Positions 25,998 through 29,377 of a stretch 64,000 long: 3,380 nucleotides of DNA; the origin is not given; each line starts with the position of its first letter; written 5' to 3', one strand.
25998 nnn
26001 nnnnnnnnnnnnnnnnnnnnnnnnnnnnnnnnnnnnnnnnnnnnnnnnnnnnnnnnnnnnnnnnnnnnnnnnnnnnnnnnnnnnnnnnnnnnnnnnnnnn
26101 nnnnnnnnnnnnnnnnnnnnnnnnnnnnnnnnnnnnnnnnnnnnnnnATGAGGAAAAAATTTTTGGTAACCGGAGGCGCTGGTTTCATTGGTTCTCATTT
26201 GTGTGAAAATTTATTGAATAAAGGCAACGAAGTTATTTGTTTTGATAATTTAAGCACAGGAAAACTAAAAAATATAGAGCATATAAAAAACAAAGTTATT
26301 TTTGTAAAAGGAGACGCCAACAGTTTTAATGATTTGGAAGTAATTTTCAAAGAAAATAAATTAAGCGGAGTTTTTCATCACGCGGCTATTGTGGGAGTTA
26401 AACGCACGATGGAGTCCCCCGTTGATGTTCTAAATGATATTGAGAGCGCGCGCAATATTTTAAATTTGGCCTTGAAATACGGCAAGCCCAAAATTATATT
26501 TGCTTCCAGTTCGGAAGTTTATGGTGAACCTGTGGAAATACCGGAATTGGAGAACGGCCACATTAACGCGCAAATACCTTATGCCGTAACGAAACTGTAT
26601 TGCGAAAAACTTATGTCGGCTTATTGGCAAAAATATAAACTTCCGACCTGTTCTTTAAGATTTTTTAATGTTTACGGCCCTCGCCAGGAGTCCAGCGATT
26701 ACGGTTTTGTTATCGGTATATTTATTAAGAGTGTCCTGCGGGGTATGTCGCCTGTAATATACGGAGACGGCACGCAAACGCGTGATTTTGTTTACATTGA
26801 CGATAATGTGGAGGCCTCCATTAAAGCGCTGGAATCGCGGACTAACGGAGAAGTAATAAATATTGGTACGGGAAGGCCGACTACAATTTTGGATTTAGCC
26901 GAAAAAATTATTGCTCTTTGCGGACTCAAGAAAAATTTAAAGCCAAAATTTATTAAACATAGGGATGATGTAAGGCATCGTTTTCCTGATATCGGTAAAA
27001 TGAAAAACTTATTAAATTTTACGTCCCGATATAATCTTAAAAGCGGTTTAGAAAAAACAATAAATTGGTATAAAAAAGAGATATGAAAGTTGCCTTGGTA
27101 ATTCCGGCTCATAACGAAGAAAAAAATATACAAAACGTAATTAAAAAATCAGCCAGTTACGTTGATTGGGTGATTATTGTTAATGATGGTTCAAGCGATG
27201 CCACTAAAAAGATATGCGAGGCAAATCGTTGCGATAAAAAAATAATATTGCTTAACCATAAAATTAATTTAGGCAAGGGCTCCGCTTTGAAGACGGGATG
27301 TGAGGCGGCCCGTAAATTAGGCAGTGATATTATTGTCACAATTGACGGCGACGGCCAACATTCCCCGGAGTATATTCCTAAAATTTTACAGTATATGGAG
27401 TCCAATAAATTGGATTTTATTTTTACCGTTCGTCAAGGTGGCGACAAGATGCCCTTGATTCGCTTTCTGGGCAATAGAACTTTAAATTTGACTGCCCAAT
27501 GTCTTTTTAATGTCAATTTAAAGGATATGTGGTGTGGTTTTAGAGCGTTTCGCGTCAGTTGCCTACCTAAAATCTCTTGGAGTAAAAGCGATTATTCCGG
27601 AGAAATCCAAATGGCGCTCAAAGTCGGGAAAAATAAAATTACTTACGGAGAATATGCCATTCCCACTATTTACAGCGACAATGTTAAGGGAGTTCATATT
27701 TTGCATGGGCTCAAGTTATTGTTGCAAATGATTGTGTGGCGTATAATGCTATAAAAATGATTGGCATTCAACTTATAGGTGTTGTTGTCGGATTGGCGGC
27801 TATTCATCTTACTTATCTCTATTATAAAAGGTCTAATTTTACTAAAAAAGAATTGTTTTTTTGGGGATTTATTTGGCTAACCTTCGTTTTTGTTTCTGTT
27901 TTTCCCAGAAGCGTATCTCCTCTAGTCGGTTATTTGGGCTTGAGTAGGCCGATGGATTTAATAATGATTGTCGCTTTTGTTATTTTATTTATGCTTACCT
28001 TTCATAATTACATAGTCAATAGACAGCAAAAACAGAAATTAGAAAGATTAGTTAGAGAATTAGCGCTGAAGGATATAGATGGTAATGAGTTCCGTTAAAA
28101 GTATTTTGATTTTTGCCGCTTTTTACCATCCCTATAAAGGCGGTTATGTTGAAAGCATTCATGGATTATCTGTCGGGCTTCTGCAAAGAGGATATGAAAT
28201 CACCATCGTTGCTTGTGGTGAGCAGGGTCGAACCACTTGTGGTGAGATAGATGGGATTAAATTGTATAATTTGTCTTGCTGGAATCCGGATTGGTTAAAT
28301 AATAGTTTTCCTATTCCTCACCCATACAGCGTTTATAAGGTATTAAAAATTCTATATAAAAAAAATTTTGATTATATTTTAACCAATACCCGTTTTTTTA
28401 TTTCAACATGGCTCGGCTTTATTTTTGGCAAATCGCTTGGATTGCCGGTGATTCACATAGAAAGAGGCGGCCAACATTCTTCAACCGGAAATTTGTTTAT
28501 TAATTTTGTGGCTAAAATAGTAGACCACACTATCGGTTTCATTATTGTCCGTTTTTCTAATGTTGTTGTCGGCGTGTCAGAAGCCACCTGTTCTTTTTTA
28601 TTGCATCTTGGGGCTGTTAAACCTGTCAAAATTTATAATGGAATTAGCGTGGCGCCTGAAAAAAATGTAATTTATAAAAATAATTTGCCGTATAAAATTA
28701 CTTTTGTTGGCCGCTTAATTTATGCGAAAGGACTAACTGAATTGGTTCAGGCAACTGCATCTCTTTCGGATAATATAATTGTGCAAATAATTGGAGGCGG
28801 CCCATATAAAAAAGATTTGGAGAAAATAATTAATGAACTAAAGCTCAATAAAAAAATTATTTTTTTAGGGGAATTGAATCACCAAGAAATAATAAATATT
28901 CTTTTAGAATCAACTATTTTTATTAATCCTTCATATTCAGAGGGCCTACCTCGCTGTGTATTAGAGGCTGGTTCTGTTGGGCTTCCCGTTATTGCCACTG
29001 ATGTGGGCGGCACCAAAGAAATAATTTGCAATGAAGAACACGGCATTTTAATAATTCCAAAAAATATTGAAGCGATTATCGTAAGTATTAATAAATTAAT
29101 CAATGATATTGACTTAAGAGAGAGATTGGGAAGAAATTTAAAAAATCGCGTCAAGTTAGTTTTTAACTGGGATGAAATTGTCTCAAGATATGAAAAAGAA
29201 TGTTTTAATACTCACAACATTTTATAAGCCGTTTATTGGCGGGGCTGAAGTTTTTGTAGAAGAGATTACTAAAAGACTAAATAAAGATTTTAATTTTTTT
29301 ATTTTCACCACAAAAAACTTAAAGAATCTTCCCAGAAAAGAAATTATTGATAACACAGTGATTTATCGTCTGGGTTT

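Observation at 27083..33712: Polyprenol-phosphate-sugar synthase-like GT2s next to GT-C membrane enzymes, a PA14-insert protein and a discoidin-domain protein: candidate extracytoplasmic glycosylation machinery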

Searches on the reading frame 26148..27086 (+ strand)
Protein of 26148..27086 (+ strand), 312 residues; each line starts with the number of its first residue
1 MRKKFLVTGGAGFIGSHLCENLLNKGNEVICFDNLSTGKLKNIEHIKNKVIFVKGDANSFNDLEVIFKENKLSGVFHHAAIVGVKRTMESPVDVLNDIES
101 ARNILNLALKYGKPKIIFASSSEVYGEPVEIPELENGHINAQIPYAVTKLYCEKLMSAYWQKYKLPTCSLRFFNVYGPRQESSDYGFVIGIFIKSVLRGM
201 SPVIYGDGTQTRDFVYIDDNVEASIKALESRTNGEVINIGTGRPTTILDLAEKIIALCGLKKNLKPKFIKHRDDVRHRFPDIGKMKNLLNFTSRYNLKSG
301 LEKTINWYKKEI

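Call 4: search_protein_families(library=pfam, proteins=[window:26148-27086:+], max_evalue=0.1)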
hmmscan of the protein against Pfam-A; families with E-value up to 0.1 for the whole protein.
window:26148-27086:+ (312 aa): 9 families
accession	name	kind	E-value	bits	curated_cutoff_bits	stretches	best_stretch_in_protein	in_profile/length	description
PF01370.27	Epimerase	-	8.1e-61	205.9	20.9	1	6-240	2-240/240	NAD dependent epimerase/dehydratase family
PF16363.11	GDP_Man_Dehyd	-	2.3e-56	192.1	27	1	6-304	1-332/332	GDP-mannose 4,6 dehydratase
PF02719.21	Polysacc_synt_2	-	1.5e-21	77.3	20.2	1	6-265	2-257/293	Polysaccharide biosynthesis protein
PF01073.25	3Beta_HSD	-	6.4e-21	75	22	1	6-228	1-229/280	3-beta hydroxysteroid dehydrogenase/isomerase family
PF07993.18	NAD_binding_4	-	5.6e-12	45.8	20.1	1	7-219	1-253/258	Male sterility protein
PF13460.12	NAD_binding_10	-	1.3e-05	25.6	27.2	1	9-136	1-114/184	NAD(P)H-binding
PF04321.23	RmlD_sub_bind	-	1.7e-05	24.5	27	1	4-180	2-156/287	RmlD substrate binding domain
PF00106.31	adh_short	-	2.7e-05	24.2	26.6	1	4-68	2-69/195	short chain dehydrogenase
PF08659.16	KR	-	0.00013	22.3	22.6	1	5-85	3-95/180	KR domain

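Call 5: search_protein_families(library=ncbifam, proteins=[window:26148-27086:+], max_evalue=0.1)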
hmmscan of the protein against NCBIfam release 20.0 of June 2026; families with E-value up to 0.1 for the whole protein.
window:26148-27086:+ (312 aa): 67 families (the best 25 are shown)
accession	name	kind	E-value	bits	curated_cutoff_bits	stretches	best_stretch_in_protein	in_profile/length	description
TIGR01179.1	galE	equivalog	3.6e-52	177.2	262.3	1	5-310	2-327/332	UDP-glucose 4-epimerase GalE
TIGR01181.1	dTDP_gluc_dehyt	equivalog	2.2e-48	165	365.1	1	4-310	1-313/321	dTDP-glucose 4,6-dehydratase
TIGR04180.1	EDH_00030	hypoth_equivalog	1.8e-46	158.6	475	1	6-295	2-296/297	NAD-dependent 4,6-dehydratase LegB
NF011728.1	PRK15181.1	equivalog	3.7e-42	144.6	760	1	3-309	16-338/348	Vi polysaccharide biosynthesis UDP-N-acetylglucosaminuronic acid C-4 epimerase TviC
TIGR02197.1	heptose_epim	equivalog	2e-37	129.1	274.6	1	6-310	2-315/316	ADP-glyceromanno-heptose 6-epimerase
NF007956.0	PRK10675.1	subfamily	7e-28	97.7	394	1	4-310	2-331/338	UDP-glucose 4-epimerase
NF007490.0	PRK10084.1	subfamily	3.4e-27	95.4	649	1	4-309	2-335/361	dTDP-glucose 4,6-dehydratase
NF047922.1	GDPFucSynFcl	equivalog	6.9e-26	91.4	500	1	56-310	38-303/308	GDP-L-fucose synthase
NF007582.0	PRK10217.1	equivalog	9.3e-26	90.7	698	1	3-309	2-332/355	dTDP-glucose 4,6-dehydratase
NF008872.0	PRK11908.1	equivalog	6.8e-25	87.8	294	1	3-311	2-338/349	bifunctional UDP-4-keto-pentose/UDP-xylose synthase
NF005998.1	PRK08125.1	equivalog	1.2e-24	86.7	777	1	2-308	315-649/649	bifunctional UDP-4-amino-4-deoxy-L-arabinose formyltransferase/UDP-glucuronic acid oxidase ArnA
NF008360.0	PRK11150.1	equivalog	6.8e-21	74.8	452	1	6-278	3-271/310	ADP-glyceromanno-heptose 6-epimerase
NF042422.1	oxyalk_red_OleD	equivalog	3.7e-16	59.4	580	1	4-256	2-248/329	2-alkyl-3-oxoalkanoate reductase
TIGR01472.1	gmd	equivalog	3.2e-15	56.2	415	1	4-272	2-282/342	GDP-mannose 4,6-dehydratase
NF043036.1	ErythonDh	equivalog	3.4e-15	56.1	325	1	4-172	2-176/321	D-erythronate dehydrogenase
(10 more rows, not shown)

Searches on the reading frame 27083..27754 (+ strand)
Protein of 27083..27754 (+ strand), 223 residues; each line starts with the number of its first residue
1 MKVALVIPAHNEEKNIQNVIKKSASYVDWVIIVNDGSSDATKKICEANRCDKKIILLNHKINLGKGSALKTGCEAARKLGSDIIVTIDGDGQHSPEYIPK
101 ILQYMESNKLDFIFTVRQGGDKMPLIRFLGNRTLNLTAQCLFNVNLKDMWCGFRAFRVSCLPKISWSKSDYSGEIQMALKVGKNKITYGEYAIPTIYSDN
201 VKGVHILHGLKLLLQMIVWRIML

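Call 4: search_protein_families(library=pfam, proteins=[window:27083-27754:+], max_evalue=0.1)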
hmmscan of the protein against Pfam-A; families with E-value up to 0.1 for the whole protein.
window:27083-27754:+ (223 aa): 5 families
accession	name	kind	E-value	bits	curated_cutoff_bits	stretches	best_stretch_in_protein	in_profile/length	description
PF00535.33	Glycos_transf_2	-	2.5e-26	93.1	23.3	1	5-161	2-164/168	Glycosyl transferase family 2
PF13641.12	Glyco_tranf_2_3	-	1.8e-09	38.4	27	1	3-116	3-122/230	Glycosyltransferase like family 2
PF10111.15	Glyco_tranf_2_2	-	3.9e-07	30.3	27.3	1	5-111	2-112/276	Glycosyltransferase like family 2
PF12804.13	NTP_transf_3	-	0.014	16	27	1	12-143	23-147/160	MobA-like NTP transferase domain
PF02879.22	PGM_PMM_II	-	0.085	13.8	29.3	0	58-91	60-93/103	Phosphoglucomutase/phosphomannomutase, alpha/beta/alpha domain II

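Call 5: search_protein_families(library=ncbifam, proteins=[window:27083-27754:+], max_evalue=0.1)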
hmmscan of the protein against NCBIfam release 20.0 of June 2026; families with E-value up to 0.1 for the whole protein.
window:27083-27754:+ (223 aa): 27 families (the best 25 are shown)
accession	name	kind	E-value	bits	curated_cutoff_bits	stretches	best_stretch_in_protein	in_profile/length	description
NF058614.1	PPMAGASynPpgS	equivalog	1.8e-26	93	370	1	3-219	2-222/226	polyprenyl-phospho-N-acetylgalactosaminyl synthase PpgS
TIGR04182.1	glyco_TIGR04182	equivalog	2.3e-20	73.2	325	1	3-201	2-194/293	S-layer glycoprotein N-glycosyltransferase AglJ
NF041391.1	DPhHxTase_Halo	equivalog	7.2e-15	54.5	375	1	9-174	3-164/213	dolichyl-phosphate hexose transferase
NF007986.1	PRK10714.1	equivalog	9.1e-15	54.5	529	1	2-159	7-167/316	undecaprenyl-phosphate 4-deoxy-4-formamido-L-arabinose transferase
TIGR03937.1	PgaC_IcaA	equivalog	2.1e-14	53.3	422.3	1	2-95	46-140/407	poly-beta-1,6-N-acetyl-D-glucosamine synthase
NF047588.1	GlcsyltransPgfSStrep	equivalog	1.8e-13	50.4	500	1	1-159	1-162/308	glycosyltransferase PgfS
NF047683.1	TeichurnBiosyTuaG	equivalog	2.4e-10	40.5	400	1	3-116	8-122/252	teichuronic acid biosynthesis protein TuaG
NF010496.0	PRK13915.1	equivalog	9.5e-10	38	262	1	2-103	32-140/307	glucosyl-3-phosphoglycerate synthase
TIGR04283.1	glyco_like_mftF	equivalog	7e-08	32.3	182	1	4-125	2-120/221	TIGR04283 family arsenosugar biosynthesis glycosyltransferase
TIGR03965.1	mycofact_glyco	equivalog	5.5e-07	28.8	280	1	2-102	75-176/467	mycofactocin biosynthesis glycosyltransferase MftF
NF045692.1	OglycostaseCruG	equivalog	6.9e-07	28.5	600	1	2-113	42-160/386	2'-O-glycosyltransferase CruG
TIGR03469.1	HpnB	hypoth_equivalog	1.3e-06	27.7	379.25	1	2-113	45-168/386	hopene-associated glycosyltransferase HpnB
NF050113.1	gal_furan_GlfT1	equivalog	1.5e-06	27.8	330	1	16-111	14-111/290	galactofuranosyltransferase GlfT1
NF007482.0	PRK10073.1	equivalog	1.9e-06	27.1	423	1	2-112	7-117/334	glycosyltransferase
NF041875.1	EPS_EpsD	equivalog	2.8e-06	27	370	1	6-105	4-104/325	exopolysaccharide biosynthesis glycosyltransferase EpsD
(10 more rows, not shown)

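Call 29: search_solved_structures(query=window:27083-27754:+, max_evalue=0.001)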
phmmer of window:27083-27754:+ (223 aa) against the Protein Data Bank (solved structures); distinct sequences matched with E-value up to 0.001: 10.
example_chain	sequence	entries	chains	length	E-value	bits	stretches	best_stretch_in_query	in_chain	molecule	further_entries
9bhc_C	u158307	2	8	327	1.5e-13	53.8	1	2-159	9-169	Undecaprenyl-phosphate 4-deoxy-4-formamido-L-arabinose transferase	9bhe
8vxh_A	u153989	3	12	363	2e-13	53.4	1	2-159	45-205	Undecaprenyl-phosphate 4-deoxy-4-formamido-L-arabinose transferase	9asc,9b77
9hwj_A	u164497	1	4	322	2.8e-11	46.4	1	2-158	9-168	Undecaprenyl-phosphate 4-deoxy-4-formamido-L-arabinose transferase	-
5mlz_A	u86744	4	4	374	2.2e-08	36.9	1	1-186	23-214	Dolichol monophosphate mannose synthase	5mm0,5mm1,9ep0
5ekp_C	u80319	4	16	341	6.2e-08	35.4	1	2-118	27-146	Uncharacterized glycosyltransferase sll0501 | Glycosyltransferase sll0501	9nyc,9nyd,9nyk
5eke_A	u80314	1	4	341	6.2e-08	35.4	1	2-118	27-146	Uncharacterized glycosyltransferase sll0501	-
9nye_A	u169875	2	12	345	6.4e-08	35.4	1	2-118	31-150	Glycosyltransferase sll0501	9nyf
6p61_A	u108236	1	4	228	4.9e-05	26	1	3-108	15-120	Glycosyltransferase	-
5hea_A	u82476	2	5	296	0.00027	23.5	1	3-97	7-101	Putative glycosyltransferase (GalT1)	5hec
3bcv_A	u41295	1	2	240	0.00079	22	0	2-77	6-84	Putative glycosyltransferase protein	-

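Call 51: list_cluster_members(proteins=[P0007, P0008, P0010, P0001, P0002, window:27083-27754:+, window:33014-33712:+, window:30280-30894:+, window:16889-18316:-])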
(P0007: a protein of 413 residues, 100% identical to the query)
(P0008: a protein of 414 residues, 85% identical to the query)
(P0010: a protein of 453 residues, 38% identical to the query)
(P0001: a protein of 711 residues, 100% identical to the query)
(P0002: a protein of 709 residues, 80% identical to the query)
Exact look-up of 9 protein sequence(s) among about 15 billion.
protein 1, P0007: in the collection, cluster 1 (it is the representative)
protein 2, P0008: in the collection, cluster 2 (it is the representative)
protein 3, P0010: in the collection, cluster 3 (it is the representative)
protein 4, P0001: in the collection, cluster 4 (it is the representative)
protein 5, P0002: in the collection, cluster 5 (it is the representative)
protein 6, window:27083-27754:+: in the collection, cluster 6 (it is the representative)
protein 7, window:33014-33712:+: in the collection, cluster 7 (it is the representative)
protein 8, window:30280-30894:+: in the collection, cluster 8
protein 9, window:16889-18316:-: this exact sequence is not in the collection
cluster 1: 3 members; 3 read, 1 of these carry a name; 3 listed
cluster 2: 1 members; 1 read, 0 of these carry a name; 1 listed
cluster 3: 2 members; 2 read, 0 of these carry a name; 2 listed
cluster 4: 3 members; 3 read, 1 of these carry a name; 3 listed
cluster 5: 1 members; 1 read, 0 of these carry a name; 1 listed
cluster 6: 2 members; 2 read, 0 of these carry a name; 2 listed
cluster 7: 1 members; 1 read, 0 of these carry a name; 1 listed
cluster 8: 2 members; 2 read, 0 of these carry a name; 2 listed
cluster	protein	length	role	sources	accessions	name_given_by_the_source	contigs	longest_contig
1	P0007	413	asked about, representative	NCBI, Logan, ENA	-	-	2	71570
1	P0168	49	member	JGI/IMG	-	hypothetical protein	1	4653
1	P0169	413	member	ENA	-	-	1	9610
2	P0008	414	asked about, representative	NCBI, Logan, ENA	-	-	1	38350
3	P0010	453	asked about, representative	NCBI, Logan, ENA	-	-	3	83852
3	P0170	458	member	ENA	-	-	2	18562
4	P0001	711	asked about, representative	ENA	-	-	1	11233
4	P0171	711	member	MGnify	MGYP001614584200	FL=1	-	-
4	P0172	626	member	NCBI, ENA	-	-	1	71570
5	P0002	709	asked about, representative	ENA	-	-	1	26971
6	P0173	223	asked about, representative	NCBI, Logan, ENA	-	-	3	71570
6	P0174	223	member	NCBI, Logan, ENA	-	-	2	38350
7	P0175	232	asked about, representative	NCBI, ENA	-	-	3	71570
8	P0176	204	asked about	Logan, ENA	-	-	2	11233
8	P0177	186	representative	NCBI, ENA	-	-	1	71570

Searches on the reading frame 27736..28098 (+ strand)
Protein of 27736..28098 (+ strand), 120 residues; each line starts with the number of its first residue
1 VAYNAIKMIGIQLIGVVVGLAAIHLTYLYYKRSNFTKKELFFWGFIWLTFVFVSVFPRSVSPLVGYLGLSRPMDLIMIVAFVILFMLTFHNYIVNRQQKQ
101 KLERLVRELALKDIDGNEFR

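Call 4: search_protein_families(library=pfam, proteins=[window:27736-28098:+], max_evalue=0.1)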
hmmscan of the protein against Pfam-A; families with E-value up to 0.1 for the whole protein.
window:27736-28098:+ (120 aa): 5 families
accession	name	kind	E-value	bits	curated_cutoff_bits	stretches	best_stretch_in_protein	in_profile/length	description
PF10066.14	DUF2304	-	5.2e-23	81.8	25.5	1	11-113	2-104/106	Uncharacterized conserved protein (DUF2304)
PF19992.4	DUF6427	-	0.039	13.7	25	0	2-55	27-81/301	Family of unknown function (DUF6427)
PF19094.5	EMC6_arch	-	0.044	14.7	26.7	1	14-54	36-81/87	EMC6-arch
PF02439.20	Adeno_E3_CR2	-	0.054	13.7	36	0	8-30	5-26/38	Adenovirus E3 region protein CR2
PF07457.16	DUF1516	-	0.091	13.4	30.5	0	9-53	60-104/108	Protein of unknown function (DUF1516)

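Call 5: search_protein_families(library=ncbifam, proteins=[window:27736-28098:+], max_evalue=0.1)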
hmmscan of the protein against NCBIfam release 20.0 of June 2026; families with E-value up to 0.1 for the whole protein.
window:27736-28098:+ (120 aa): 4 families
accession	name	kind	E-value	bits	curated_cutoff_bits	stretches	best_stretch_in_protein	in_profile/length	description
TIGR00645.1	HI0507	hypoth_equivalog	0.014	15.7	144.4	1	12-54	108-150/167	TIGR00645 family protein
NF041554.1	SA1362_fam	subfamily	0.029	14.5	42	0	13-58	4-50/70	SA1362 family protein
NF038013.1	AceTr_1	equivalog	0.058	13.5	50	1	15-116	35-138/176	acetate uptake transporter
NF045926.1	STM2901_fam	subfamily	0.088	12.8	110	0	26-46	3-23/140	STM2901 family protein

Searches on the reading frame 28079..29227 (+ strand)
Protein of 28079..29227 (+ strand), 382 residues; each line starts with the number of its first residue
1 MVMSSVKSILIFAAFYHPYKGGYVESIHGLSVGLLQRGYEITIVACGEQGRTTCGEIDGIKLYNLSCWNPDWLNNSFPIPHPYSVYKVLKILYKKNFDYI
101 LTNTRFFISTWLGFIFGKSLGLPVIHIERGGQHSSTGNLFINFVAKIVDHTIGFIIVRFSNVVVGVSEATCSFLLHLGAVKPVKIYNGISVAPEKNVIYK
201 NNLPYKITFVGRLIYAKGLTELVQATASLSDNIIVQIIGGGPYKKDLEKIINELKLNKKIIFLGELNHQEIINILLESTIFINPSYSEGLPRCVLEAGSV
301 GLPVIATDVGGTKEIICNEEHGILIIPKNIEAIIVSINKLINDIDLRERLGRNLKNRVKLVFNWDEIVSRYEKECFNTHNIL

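Call 4: search_protein_families(library=pfam, proteins=[window:28079-29227:+], max_evalue=0.1)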
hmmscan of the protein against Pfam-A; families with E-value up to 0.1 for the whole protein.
window:28079-29227:+ (382 aa): 7 families
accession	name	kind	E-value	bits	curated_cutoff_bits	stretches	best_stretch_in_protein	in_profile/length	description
PF00534.26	Glycos_transf_1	-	1.7e-40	138.8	26.4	1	200-356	11-171/172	Glycosyl transferases group 1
PF13692.12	Glyco_trans_1_4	-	1.5e-29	103.5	27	1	206-343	3-142/142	Glycosyl transferases group 1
PF13439.12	Glyco_transf_4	-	5.7e-09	36.7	28.5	1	21-190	2-167/170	Glycosyltransferase Family 4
PF20706.3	GT4-conflict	-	0.00082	18.9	26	1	178-336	170-335/385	Family 4 Glycosyltransferase in conflict systems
PF13524.12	Glyco_trans_1_2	-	0.0011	19.3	25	1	234-369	16-140/144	Glycosyl transferase-like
PF13579.12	Glyco_trans_4_4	-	0.0039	18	29.7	1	21-178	1-146/158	Glycosyl transferase 4-like domain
PF08616.15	SPA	-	0.0065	16.9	22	1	242-284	10-53/113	Stabilization of polarity axis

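Call 5: search_protein_families(library=ncbifam, proteins=[window:28079-29227:+], max_evalue=0.1)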
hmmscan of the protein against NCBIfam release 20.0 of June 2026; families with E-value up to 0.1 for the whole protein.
window:28079-29227:+ (382 aa): 41 families (the best 25 are shown)
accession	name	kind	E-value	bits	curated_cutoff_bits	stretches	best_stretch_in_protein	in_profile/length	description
NF047684.1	TeichurnBiosyTuaC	equivalog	8.5e-32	110.5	550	1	207-366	222-377/391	teichuronic acid biosynthesis protein TuaC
NF041876.1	EPS_EpsE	equivalog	6.4e-30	104.7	400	1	196-363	206-381/389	exopolysaccharide biosynthesis GT4 family glycosyltransferase EpsE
TIGR03088.1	stp2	hypoth_equivalog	4.3e-28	98.4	409.05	1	199-373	189-368/374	TIGR03088 family PEP-CTERM/XrtA system glycosyltransferase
TIGR02149.1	glgA_Coryne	subfamily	3e-22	79.3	302.4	1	195-370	192-382/391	glycogen synthase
TIGR03999.1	thiol_BshA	equivalog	5.4e-21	74.9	273.7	1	236-373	233-368/375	N-acetyl-alpha-D-glucosaminyl L-malate synthase BshA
NF046085.1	XrtY_assoc_Gly1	equivalog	2.8e-19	69.2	400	1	112-372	114-378/387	XrtY-associated glycosyltransferase XYAG1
TIGR04063.1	stp3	hypoth_equivalog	1.1e-18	67.3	442.05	1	207-373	216-390/397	TIGR04063 family PEP-CTERM/XrtA system glycosyltransferase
NF050063.1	ProtGlycPglJ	equivalog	1.1e-17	64.3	500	1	207-359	197-348/363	N-acetylgalactosamine-N,N'-diacetylbacillosaminyl-diphospho-undecaprenol 4-alpha-N-acetylgalactosaminyltransferase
TIGR03449.1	mycothiol_MshA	equivalog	1.6e-17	63.6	462.5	1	207-370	223-395/406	D-inositol-3-phosphate glycosyltransferase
NF038229.1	Glyco4_Geo_Pelo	equivalog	2.7e-17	62.8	400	1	217-362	174-320/338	GPMC system family 4 glycosyltransferase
NF047880.1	glyco_SdgA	exception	2.2e-15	56.2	800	1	156-368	266-480/488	serine-aspartate repeat adhesin O-glycosyltransferase SdgA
NF007396.0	PRK09922.1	equivalog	2.3e-15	56.3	385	1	185-343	163-326/361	lipopolysaccharide 1,6-galactosyltransferase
NF038255.1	exopoly_VpsD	equivalog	4.5e-14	52.1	300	1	221-373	223-374/381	VpsD family glycosyltransferase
TIGR02472.1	sucr_P_syn_N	equivalog_domain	6.4e-14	51.6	576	1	277-373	340-436/439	sucrose-phosphate synthase, putative, glycosyltransferase domain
TIGR04157.1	glyco_rSAM_CFB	subfamily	6.6e-14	51.7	400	1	159-370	169-401/406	TIGR04157 family glycosyltransferase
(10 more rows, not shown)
